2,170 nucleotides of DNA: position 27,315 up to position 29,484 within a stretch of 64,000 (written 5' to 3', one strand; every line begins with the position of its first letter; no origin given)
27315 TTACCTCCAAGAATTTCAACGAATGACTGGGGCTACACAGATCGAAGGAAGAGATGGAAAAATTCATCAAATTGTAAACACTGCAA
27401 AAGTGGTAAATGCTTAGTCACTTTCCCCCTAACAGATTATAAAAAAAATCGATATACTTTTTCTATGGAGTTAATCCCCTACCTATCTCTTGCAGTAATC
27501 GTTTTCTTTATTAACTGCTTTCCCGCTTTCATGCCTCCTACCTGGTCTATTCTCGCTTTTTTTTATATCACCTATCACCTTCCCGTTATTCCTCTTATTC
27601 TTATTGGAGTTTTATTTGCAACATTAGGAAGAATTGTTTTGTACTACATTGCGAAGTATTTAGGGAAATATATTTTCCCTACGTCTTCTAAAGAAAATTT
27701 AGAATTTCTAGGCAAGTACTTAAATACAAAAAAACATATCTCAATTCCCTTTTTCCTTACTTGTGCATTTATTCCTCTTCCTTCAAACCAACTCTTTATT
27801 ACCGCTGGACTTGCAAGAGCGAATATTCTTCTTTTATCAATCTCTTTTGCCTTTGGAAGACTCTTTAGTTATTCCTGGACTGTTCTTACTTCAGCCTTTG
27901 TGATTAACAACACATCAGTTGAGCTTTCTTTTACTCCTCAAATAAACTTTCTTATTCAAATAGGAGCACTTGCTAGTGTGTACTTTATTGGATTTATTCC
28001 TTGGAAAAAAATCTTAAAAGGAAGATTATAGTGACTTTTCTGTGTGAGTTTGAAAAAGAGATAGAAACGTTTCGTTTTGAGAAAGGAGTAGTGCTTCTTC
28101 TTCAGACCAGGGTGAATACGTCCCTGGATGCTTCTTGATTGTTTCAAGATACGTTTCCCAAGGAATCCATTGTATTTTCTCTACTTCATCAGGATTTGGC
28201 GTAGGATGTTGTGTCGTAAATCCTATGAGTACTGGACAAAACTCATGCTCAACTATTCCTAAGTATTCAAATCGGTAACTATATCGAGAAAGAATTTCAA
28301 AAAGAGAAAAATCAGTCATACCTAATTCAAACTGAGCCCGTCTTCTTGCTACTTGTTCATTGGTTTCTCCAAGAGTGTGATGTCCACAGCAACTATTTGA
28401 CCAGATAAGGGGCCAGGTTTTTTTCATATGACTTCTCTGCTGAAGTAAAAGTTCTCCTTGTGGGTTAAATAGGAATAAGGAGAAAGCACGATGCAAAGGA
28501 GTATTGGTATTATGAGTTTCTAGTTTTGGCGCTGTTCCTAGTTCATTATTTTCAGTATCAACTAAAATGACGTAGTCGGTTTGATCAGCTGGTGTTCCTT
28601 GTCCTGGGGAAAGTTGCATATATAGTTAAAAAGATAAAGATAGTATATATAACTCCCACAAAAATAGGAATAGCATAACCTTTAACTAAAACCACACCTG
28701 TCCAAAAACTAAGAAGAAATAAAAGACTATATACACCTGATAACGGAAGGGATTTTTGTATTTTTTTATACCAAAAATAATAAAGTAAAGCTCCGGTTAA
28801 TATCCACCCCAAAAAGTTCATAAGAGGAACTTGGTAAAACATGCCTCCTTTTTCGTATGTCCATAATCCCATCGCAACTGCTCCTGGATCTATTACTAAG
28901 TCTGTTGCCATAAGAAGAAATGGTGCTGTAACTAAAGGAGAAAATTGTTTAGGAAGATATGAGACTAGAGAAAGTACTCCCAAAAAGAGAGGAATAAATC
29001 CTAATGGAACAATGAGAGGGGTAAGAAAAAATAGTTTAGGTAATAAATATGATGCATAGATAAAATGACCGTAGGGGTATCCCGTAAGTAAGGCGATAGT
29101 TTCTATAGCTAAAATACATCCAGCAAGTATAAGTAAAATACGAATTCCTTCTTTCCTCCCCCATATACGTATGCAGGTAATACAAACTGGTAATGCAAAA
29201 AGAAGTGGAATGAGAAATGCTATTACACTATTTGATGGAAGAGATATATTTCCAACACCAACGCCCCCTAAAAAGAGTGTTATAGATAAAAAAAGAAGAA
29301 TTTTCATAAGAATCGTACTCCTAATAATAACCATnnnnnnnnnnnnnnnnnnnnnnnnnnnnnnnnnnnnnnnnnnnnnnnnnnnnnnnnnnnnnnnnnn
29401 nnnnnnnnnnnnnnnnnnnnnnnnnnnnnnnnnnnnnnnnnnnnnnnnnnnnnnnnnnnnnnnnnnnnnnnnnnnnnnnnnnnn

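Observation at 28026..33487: Compact six-gene carotenoid operon with C50/bacterioruberin-like architecture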

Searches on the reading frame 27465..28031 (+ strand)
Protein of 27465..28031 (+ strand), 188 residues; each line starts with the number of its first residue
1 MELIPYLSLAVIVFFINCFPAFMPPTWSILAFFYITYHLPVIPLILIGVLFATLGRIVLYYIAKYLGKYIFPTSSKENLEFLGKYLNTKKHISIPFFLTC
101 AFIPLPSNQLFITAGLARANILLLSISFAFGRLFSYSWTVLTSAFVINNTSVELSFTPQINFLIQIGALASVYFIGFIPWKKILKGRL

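Call 3: search_protein_families(library=pfam, proteins=[window:27465-28031:+], max_evalue=0.01)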
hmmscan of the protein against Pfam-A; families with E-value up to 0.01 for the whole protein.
window:27465-28031:+ (188 aa): 1 family
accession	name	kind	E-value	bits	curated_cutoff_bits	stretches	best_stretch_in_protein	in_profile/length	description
PF09335.16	VTT_dom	-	0.00033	21.6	33.9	1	26-133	3-111/123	VTT domain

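Call 4: search_protein_families(library=ncbifam, proteins=[window:27465-28031:+], max_evalue=0.01)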
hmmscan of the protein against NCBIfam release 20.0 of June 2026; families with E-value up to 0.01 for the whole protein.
window:27465-28031:+ (188 aa): 0 families

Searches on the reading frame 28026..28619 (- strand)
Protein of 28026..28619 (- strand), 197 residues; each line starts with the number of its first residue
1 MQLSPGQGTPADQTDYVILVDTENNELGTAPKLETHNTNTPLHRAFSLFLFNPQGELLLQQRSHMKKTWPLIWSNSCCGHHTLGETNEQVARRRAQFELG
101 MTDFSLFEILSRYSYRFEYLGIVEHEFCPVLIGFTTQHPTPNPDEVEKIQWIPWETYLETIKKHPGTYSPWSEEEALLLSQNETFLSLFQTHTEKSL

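Call 3: search_protein_families(library=pfam, proteins=[window:28026-28619:-], max_evalue=0.01)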
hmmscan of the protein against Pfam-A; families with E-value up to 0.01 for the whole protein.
window:28026-28619:- (197 aa): 2 families
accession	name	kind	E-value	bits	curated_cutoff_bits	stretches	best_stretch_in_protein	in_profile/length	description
PF00293.34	NUDIX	-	2.1e-17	63.8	21.1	1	42-165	2-127/134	NUDIX domain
PF06975.16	DUF1299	-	0.0011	19.4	25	1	11-31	8-26/47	Protein of unknown function (DUF1299)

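Call 4: search_protein_families(library=ncbifam, proteins=[window:28026-28619:-], max_evalue=0.01)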
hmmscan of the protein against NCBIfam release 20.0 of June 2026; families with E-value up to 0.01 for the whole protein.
window:28026-28619:- (197 aa): 4 families
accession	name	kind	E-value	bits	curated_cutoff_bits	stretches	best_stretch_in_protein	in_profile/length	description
NF002995.0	PRK03759.1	equivalog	1.6e-59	200.7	127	1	12-185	4-178/185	isopentenyl-diphosphate Delta-isomerase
TIGR02150.1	IPP_isom_1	equivalog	1.1e-40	139.1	105.8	1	17-172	1-155/159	isopentenyl-diphosphate delta-isomerase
NF041653.1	Nud_hyd_Meth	equivalog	1.6e-09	37.8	300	1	19-172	4-153/170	Nudix hydrolase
NF011922.0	PRK15393.1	equivalog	4e-08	33.1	152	1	12-109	8-104/182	NUDIX hydrolase YfcD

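Call 18: list_cluster_members(proteins=[window:28026-28619:-, window:28585-29307:-, window:29304-30143:-, window:30140-31204:-, window:31201-32004:-, window:31994-33487:-, window:33868-35688:-])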
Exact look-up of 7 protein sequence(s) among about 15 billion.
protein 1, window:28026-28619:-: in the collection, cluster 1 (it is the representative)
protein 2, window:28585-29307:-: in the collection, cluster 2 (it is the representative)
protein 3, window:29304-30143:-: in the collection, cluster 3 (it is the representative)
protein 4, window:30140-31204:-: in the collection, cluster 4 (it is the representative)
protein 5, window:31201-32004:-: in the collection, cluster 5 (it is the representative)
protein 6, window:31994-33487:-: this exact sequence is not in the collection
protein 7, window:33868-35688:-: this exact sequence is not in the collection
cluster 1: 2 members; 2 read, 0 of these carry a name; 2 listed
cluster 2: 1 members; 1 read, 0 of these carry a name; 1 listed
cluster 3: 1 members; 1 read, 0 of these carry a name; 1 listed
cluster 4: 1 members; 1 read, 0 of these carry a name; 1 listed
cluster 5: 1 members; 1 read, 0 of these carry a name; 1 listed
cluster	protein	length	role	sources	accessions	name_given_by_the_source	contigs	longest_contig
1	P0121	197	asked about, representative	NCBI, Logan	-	-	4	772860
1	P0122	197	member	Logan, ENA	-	-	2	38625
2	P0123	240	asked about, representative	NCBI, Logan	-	-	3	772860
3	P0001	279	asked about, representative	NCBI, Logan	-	-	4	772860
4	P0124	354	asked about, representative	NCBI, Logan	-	-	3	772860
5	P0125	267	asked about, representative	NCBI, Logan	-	-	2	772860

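Call 37: search_solved_structures(query=window:28026-28619:-, max_evalue=1e-10, show_alignments=1)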
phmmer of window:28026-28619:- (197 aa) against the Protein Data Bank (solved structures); distinct sequences matched with E-value up to 1e-10: 13.
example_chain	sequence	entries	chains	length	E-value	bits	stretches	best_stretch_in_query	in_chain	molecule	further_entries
3hyq_A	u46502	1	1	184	2.1e-36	128.8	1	14-176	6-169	Isopentenyl-diphosphate Delta-isomerase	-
1hzt_A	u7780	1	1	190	4.2e-34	121.3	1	13-176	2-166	ISOPENTENYL DIPHOSPHATE DELTA-ISOMERASE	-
1nfs_A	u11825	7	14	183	4.3e-34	121.2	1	13-176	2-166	ISOPENTENYL-DIPHOSPHATE DELTA-ISOMERASE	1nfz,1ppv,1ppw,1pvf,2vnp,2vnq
1i9a_A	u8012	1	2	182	4.3e-34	121.2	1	13-176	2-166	ISOPENTENYL-DIPHOSPHATE DELTA-ISOMERASE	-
1x84_A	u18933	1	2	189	4.3e-34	121.2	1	13-176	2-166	Isopentenyl-diphosphate delta-isomerase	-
2b2k_A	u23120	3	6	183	1.4e-33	119.6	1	13-176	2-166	Isopentenyl-diphosphate delta-isomerase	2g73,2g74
1x83_A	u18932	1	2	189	1.4e-33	119.6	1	13-176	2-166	Isopentenyl-diphosphate delta-isomerase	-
1r67_A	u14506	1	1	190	5.7e-33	117.6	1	13-176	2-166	Isopentenyl-diphosphate delta-isomerase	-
1hx3_A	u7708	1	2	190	7.8e-33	117.1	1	13-176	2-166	ISOPENTENYL DIPHOSPHATE DELTA-ISOMERASE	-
1ow2_A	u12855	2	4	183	7.9e-33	117.1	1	13-176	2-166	ISOPENTENYL-DIPHOSPHATE DELTA-ISOMERASE | ISOPENTENYL DIPHOSPHATE DELTA-ISOMERASE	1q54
2dho_A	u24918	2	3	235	2.2e-16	63.4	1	16-165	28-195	Isopentenyl-diphosphate delta-isomerase 1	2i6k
2icj_A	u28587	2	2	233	2.2e-16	63.4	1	16-165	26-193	Isopentenyl-diphosphate delta isomerase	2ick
2pny_A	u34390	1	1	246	1.1e-11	48.1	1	16-164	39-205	Isopentenyl-diphosphate Delta-isomerase 2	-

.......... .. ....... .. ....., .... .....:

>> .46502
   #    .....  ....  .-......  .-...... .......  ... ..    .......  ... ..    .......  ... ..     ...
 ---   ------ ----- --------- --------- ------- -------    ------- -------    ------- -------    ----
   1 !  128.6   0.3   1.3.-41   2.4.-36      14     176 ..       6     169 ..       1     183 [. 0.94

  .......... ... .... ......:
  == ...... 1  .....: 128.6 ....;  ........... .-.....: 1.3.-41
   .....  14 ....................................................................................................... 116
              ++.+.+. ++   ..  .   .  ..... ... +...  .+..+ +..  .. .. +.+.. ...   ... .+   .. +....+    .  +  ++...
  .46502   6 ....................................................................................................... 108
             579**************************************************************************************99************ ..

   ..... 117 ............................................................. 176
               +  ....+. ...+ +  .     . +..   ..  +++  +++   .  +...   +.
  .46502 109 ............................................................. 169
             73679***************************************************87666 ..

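Call 64: predict_structure(alignment_id=A2)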
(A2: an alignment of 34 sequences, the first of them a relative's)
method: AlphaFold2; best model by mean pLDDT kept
length: 240 residues; sequences in the alignment: 34
mean_pLDDT: 91.7   pTM: 0.89
mean pLDDT of the five models: 91.7, 91.7, 91.5, 91.4, 91.0
residues with pLDDT >= 90: 201; 70-90: 30; 50-70: 4; < 50: 5
segments of 3 or more residues with pLDDT < 50: 236-240
pLDDT, mean of each block of 10 residues (from residue 1): 94 95 78 90 93 95 96 94 93 95 95 93 94 97 95 96 95 89 81 95 98 98 95 57
secondary structure, 60 per line:
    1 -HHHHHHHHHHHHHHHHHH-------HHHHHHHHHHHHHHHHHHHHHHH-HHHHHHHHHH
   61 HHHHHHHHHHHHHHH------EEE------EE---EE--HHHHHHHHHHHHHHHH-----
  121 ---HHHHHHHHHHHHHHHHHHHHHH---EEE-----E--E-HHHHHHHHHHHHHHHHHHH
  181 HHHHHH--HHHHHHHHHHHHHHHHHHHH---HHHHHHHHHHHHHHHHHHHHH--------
elements in order: H2-19 H27-49 H51-75 E82-84 H100-115 H124-145 E149-151 H162-186 H189-208 H212-232

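Call 70: search_solved_structures(query=A2, max_evalue=10, show_alignments=2)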
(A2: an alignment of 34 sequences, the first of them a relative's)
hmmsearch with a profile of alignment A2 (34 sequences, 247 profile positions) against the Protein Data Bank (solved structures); distinct sequences matched with E-value up to 10: 2.
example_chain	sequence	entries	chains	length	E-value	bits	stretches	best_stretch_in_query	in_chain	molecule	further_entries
8iuf_G3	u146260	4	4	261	1.3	11.5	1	141-167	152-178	NDUCA3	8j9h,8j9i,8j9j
8iuf_G2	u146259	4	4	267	1.4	11.5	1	141-167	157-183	NDUCA2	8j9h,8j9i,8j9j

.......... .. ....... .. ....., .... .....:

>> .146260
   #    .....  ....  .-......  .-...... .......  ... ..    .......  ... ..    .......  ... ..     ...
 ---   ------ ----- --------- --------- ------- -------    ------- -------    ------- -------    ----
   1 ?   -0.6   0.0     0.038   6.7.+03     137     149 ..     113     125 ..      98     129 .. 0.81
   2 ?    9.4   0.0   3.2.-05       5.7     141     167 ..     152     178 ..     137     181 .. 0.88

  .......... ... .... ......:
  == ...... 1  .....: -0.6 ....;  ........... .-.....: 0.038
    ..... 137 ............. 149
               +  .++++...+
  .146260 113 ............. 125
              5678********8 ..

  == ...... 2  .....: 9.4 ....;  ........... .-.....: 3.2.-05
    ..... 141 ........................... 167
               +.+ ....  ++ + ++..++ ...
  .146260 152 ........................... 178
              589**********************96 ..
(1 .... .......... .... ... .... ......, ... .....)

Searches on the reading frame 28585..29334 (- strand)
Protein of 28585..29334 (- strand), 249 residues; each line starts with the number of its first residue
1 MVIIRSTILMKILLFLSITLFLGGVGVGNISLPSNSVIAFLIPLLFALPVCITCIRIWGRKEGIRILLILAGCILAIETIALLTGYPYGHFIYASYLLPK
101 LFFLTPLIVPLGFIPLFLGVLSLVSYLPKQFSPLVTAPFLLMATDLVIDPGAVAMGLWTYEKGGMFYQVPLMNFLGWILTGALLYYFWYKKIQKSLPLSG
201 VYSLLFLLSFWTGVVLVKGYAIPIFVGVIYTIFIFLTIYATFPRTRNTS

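Call 3: search_protein_families(library=pfam, proteins=[window:28585-29334:-], max_evalue=0.01)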
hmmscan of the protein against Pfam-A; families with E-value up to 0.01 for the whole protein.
window:28585-29334:- (249 aa): 1 family
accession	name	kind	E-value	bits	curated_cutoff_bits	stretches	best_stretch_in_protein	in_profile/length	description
PF04240.17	Caroten_synth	-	2.8e-34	119.3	25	1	42-232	5-207/209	Carotenoid biosynthesis protein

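Call 4: search_protein_families(library=ncbifam, proteins=[window:28585-29334:-], max_evalue=0.01)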
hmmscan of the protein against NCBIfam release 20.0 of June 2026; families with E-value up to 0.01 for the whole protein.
window:28585-29334:- (249 aa): 3 families
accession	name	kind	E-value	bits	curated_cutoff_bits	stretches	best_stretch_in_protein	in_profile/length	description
TIGR03460.1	crt_membr_arch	equivalog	7.4e-30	104.6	154.7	1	30-238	32-243/248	bisanhydrobacterioruberin hydratase CruF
NF041333.1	CruF_Halo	equivalog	3.5e-24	85.7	300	1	32-227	44-250/268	bisanhydrobacterioruberin hydratase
NF045693.1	GCarotHydoxCruF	equivalog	8e-11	41.8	400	1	44-245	60-282/310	gamma-carotene 1'-hydroxylase CruF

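Call 51: find_homologous_proteins(query=window:28585-29307:-, max_evalue=0.00001)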
Query window:28585-29307:- (240 aa): 39 proteins with E <= 0.00001 among 4516 candidates.
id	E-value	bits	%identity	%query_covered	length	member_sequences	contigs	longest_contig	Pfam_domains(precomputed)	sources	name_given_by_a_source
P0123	7.1e-147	506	100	100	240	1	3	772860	PF04240.18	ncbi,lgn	-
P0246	5.1e-119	415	80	94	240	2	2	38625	PF04240.18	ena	-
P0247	5.1e-61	225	52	100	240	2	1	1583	PF04240.18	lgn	-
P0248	1.4e-32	131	41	85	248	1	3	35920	PF04240.18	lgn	-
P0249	7.9e-32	129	39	93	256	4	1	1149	PF04240.18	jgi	jgi:putative membrane protein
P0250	1.1e-31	129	36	82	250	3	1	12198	PF04240.18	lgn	-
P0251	1.4e-31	128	40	77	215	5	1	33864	PF04240.18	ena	-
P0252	1.7e-31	128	38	90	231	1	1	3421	PF04240.18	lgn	-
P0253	4.3e-31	127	37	88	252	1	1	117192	PF04240.18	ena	-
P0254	7.8e-31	126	37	91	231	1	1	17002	PF04240.18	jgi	-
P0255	1.2e-30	125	36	89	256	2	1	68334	PF04240.18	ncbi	-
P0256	1.3e-30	125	37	88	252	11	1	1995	PF04240.18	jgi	jgi:putative membrane protein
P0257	1.3e-30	125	37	88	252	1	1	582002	PF04240.18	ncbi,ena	-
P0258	5.2e-30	123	39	86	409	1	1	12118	PF04240.18,PF00293.35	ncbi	ncbi:MAG: isopentenyl-diphosphate Delta-isomerase [Pyrinomonadaceae bacterium]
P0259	2.9e-29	121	37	84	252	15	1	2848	PF04240.18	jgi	jgi:putative membrane protein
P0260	1.1e-28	119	36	78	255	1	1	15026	PF04240.18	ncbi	-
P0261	2.9e-28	117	38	80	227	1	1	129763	PF04240.18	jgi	jgi:bisanhydrobacterioruberin hydratase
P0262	5.1e-28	117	39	87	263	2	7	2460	PF04240.18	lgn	-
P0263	6.3e-28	116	36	92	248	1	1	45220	PF04240.18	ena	-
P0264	1.6e-27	115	39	82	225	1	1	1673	PF04240.18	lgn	-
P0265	2.5e-27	114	42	78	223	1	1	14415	PF04240.18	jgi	jgi:putative membrane protein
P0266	3.9e-27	114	39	83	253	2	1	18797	PF04240.18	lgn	-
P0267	8.6e-27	113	36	85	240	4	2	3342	PF04240.18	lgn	-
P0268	3.5e-26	111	35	90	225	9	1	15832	PF04240.18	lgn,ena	-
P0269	6.6e-26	110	39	80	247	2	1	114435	PF04240.18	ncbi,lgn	-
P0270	1.0e-25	109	39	66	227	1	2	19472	PF04240.18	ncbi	-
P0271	1.2e-25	109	37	82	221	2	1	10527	PF04240.18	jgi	-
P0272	1.3e-25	109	37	85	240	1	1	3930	PF04240.18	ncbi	-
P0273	2.3e-25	108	37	81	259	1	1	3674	PF04240.18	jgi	jgi:putative membrane protein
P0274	7.4e-25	106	37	80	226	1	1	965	PF04240.18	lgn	-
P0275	1.5e-24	105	36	84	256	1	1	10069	PF04240.18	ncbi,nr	ncbi:carotenoid biosynthesis protein [Candidatus Uhrbacteria bacterium]|nr:carotenoid biosynthesis p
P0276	2.0e-24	105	35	80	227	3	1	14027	PF04240.18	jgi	-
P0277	2.7e-24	104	39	75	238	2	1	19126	PF04240.18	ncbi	-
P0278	3.1e-24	104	36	83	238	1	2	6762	PF04240.18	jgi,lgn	jgi:putative membrane protein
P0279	7.0e-20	90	32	100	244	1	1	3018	PF04240.18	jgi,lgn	-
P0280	1.0e-18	86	42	48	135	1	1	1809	PF04240.18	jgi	jgi:putative membrane protein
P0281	7.0e-16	77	37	61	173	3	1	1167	PF04240.18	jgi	jgi:putative membrane protein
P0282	4.4e-14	71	32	73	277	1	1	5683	PF04240.18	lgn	-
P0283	8.1e-13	67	43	44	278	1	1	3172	PF04240.18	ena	-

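Call 55: search_protein_families(library=pfam, proteins=[P0258], max_evalue=0.001)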
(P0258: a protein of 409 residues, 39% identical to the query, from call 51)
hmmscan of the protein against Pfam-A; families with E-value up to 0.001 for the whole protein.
P0258 (409 aa): 2 families
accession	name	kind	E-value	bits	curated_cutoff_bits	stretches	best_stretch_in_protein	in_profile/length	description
PF04240.17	Caroten_synth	-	4.9e-41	141.4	25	1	18-213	6-207/209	Carotenoid biosynthesis protein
PF00293.34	NUDIX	-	3.5e-22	79.3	21.1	1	254-370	1-118/134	NUDIX domain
